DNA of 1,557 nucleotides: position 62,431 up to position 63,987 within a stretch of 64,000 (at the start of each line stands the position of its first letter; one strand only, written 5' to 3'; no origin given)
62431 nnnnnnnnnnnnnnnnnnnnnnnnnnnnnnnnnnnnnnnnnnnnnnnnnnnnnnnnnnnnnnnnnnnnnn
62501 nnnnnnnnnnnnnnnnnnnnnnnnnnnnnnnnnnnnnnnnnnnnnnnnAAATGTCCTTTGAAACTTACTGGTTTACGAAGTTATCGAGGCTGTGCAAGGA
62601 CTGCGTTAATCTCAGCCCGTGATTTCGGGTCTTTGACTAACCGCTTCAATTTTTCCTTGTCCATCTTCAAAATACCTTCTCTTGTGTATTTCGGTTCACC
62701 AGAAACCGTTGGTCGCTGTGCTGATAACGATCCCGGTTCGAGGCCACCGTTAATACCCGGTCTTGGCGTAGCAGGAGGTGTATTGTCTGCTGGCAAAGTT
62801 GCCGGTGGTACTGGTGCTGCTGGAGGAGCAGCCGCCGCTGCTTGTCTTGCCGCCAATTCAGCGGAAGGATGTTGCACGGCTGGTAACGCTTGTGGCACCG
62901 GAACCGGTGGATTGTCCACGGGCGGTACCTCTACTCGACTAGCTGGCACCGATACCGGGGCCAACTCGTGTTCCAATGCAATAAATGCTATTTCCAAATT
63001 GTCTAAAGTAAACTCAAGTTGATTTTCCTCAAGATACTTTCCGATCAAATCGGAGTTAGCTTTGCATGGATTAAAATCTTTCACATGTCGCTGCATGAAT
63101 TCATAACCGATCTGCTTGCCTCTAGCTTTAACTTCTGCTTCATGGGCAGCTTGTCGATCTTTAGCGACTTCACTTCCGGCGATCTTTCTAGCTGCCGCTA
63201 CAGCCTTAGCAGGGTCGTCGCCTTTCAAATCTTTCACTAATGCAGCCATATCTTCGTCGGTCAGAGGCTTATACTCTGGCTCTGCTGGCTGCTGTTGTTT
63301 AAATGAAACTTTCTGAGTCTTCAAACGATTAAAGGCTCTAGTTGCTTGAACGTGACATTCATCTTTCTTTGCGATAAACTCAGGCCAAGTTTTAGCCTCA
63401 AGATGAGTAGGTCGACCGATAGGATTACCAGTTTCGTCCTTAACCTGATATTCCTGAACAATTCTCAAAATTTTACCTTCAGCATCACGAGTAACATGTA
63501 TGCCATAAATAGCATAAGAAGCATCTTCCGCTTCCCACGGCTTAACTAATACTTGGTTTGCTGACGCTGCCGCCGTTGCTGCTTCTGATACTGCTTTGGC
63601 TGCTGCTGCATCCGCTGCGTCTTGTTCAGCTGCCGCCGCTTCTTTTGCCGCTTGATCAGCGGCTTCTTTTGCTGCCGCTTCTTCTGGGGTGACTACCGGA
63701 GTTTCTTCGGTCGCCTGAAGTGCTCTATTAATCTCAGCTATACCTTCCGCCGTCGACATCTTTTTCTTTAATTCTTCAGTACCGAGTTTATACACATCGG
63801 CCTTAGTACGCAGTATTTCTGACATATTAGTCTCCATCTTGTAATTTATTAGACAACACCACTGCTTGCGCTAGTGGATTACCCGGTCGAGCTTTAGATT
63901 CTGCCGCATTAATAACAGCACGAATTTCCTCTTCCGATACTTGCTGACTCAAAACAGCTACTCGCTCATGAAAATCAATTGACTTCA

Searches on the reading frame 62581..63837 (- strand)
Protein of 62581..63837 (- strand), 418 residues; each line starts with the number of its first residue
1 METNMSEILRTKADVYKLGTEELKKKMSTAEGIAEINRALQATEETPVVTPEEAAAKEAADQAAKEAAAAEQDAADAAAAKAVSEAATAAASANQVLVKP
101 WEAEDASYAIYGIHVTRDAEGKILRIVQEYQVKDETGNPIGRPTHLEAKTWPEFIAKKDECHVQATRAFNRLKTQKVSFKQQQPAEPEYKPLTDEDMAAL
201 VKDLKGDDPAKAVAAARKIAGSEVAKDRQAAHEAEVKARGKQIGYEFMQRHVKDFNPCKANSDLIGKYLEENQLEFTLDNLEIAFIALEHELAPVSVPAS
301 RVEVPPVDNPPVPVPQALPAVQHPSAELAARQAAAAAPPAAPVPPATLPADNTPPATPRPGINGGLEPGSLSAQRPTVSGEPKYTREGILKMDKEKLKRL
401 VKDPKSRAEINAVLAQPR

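Call 7: search_protein_families(library=phrogs, proteins=[window:62581-63837:-], max_evalue=0.00001)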
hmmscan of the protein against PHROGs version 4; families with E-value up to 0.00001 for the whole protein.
window:62581-63837:- (418 aa): 0 families

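Call 10: search_protein_families(library=pfam, proteins=[window:62581-63837:-], max_evalue=0.001)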
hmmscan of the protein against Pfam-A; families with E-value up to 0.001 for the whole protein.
window:62581-63837:- (418 aa): 0 families

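Call 11: search_dna_similar(query=window:62581-63837:-, collection=phages, mode=protein, max_rows=15)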
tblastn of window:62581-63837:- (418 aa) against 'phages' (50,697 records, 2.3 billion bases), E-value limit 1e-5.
No match.

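Call 94: find_encoding_contigs(protein=window:62581-63837:-, flank=10000, max_places=1)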
Protein window:62581-63837:- (418 aa): no gene with exactly this product is on record in the collection.
